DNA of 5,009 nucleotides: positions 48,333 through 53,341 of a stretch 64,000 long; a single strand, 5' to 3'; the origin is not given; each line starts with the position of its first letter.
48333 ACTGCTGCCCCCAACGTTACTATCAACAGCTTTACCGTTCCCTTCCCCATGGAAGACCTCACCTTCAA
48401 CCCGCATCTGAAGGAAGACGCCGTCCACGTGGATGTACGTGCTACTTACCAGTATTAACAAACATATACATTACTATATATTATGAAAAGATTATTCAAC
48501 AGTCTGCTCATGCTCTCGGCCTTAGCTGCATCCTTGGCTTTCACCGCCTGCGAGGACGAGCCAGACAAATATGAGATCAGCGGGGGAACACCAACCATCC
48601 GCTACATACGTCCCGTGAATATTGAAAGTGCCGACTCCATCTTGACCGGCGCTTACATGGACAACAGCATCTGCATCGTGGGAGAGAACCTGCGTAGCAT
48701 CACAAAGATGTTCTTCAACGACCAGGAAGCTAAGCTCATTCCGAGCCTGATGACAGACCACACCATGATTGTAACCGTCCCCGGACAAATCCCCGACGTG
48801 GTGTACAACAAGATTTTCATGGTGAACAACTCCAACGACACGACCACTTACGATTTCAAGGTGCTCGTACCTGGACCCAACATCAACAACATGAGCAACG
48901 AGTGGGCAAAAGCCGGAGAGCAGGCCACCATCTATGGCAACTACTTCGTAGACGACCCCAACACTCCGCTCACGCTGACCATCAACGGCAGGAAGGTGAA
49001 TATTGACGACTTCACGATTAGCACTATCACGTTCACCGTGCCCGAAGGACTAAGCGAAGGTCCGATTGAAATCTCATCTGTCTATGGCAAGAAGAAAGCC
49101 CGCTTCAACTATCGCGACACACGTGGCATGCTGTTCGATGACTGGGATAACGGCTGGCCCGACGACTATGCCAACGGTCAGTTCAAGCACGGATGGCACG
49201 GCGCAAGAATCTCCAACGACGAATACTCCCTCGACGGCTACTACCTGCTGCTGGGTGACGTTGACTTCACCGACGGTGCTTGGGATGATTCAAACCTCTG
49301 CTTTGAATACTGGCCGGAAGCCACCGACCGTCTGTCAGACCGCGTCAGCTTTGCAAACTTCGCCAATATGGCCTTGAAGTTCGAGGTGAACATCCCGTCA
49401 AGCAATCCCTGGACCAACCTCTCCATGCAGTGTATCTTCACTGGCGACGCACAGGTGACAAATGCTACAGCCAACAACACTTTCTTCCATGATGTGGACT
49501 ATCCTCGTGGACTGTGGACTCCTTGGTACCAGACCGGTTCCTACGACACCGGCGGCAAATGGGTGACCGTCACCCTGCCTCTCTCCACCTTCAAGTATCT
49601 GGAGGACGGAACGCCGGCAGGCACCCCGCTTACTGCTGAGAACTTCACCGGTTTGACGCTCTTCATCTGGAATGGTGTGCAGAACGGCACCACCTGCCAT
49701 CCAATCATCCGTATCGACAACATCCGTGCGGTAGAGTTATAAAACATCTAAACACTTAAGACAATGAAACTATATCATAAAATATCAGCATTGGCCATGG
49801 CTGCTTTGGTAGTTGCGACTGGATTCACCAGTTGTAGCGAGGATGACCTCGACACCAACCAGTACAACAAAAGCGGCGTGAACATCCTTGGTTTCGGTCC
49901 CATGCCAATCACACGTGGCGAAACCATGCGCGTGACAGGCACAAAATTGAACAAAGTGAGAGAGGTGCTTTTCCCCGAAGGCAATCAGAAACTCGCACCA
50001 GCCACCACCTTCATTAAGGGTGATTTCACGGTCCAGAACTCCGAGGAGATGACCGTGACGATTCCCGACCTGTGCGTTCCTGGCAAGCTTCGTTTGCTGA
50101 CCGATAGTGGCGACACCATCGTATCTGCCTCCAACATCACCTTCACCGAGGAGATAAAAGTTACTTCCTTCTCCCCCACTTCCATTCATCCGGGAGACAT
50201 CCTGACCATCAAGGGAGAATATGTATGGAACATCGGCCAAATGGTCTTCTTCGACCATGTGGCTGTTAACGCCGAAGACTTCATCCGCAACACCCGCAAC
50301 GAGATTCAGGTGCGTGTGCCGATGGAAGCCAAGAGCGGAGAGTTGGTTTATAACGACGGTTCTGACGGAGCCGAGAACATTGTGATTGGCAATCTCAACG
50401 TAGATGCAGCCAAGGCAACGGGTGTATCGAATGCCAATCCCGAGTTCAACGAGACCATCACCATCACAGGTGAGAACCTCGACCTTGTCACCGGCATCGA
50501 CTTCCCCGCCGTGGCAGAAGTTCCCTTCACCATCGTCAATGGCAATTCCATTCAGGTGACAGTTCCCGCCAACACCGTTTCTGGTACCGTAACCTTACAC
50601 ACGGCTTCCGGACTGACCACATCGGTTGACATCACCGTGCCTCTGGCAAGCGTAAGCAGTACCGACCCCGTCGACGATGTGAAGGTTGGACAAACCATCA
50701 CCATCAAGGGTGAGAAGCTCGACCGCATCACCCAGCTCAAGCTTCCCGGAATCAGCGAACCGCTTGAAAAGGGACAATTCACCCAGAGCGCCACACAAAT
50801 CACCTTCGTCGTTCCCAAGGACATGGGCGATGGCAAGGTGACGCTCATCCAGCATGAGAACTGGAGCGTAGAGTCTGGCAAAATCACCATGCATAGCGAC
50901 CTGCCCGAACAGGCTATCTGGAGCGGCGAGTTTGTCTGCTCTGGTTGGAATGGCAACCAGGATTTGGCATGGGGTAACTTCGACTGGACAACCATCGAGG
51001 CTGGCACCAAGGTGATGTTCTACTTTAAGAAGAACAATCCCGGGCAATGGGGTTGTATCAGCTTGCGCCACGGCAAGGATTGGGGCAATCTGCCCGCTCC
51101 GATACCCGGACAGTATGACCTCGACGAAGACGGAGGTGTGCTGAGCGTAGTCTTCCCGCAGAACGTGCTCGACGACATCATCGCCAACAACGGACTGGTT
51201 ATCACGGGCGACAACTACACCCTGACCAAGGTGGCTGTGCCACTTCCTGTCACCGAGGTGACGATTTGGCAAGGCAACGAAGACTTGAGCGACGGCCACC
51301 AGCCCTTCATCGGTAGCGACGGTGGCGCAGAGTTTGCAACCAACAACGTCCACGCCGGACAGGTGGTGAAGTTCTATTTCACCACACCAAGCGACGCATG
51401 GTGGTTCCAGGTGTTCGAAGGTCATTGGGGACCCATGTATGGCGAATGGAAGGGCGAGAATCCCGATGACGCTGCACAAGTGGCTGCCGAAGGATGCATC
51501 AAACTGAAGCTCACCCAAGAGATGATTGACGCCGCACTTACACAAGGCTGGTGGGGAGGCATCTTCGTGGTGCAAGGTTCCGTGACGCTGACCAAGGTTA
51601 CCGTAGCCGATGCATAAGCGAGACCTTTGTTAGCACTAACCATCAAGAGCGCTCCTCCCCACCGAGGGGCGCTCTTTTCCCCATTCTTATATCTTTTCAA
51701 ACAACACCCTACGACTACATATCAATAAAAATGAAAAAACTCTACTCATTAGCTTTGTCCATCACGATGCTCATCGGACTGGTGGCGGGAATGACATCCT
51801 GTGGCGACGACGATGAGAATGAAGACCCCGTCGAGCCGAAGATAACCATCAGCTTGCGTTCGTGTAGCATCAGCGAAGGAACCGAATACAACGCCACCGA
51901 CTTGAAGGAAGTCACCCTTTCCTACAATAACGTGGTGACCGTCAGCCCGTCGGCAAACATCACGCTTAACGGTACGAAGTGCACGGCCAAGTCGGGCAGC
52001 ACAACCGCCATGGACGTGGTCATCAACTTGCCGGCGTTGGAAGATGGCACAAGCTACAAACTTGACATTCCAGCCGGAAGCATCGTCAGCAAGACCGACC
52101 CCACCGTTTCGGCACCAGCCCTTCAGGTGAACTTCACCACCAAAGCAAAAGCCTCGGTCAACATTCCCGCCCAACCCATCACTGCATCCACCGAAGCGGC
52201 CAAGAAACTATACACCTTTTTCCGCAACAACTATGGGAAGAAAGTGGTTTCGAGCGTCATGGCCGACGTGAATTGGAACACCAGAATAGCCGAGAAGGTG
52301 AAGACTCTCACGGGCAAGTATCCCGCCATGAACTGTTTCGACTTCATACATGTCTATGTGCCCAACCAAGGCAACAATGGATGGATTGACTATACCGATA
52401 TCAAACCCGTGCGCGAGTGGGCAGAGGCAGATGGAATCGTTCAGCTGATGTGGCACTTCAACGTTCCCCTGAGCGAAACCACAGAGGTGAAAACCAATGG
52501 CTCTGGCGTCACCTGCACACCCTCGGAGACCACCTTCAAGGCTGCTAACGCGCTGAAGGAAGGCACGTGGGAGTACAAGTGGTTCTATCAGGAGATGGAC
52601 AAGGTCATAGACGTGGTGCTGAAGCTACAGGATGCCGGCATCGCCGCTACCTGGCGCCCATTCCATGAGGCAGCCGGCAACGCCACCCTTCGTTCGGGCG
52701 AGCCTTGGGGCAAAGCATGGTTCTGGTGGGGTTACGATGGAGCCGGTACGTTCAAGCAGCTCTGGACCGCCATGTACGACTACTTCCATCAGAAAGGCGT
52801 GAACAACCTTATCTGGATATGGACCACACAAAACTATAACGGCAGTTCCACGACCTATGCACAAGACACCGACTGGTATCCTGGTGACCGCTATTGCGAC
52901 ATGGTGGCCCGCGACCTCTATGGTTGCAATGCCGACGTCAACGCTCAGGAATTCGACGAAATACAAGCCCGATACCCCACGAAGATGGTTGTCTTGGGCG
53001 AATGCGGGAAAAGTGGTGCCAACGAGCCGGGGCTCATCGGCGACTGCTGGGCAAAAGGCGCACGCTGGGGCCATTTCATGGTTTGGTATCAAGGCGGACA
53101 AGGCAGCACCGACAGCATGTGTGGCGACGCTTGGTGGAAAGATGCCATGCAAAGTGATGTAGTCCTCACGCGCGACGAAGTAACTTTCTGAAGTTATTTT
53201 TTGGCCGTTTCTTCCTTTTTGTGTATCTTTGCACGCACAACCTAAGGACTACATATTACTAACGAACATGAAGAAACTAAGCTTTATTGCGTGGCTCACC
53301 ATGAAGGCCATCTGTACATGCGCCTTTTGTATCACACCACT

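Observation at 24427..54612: A family of 22-bp-period arrays defined by geometry rather than sequence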

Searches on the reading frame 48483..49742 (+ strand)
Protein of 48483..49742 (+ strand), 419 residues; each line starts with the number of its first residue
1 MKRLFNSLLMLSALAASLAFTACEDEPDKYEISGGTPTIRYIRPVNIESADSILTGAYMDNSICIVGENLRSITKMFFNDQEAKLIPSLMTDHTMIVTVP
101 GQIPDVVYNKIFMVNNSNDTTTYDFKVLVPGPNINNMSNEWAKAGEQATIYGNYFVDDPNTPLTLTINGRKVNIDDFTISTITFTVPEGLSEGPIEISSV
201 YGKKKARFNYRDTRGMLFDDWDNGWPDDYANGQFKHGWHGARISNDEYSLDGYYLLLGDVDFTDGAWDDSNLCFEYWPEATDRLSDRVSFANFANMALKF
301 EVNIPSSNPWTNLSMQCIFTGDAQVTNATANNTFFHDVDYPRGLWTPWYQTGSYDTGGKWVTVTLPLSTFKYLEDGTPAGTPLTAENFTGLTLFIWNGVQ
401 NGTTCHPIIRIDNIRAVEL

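Call 17: search_protein_families(library=pfam, proteins=[window:48483-49742:+])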
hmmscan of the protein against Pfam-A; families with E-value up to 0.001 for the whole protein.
window:48483-49742:+ (419 aa): 2 families
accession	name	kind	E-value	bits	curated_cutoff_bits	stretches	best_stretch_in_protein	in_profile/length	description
PF18329.7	SGBP_B_XBD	-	1.5e-42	146.3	26.4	1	210-417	1-185/186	Surface glycan-binding protein B xyloglucan binding domain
PF01833.30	TIG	-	4.2e-09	36.7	20.9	1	132-203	1-72/84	IPT/TIG domain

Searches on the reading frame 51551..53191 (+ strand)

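Call 17: search_protein_families(library=pfam, proteins=[window:51551-53191:+])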
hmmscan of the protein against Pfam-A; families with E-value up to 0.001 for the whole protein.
window:51551-53191:+ (546 aa): 1 family
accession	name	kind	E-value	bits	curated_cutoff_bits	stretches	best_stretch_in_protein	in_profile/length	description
PF02156.21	Glyco_hydro_26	-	1.1e-36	127.2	20.2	1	213-513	5-283/311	Glycosyl hydrolase family 26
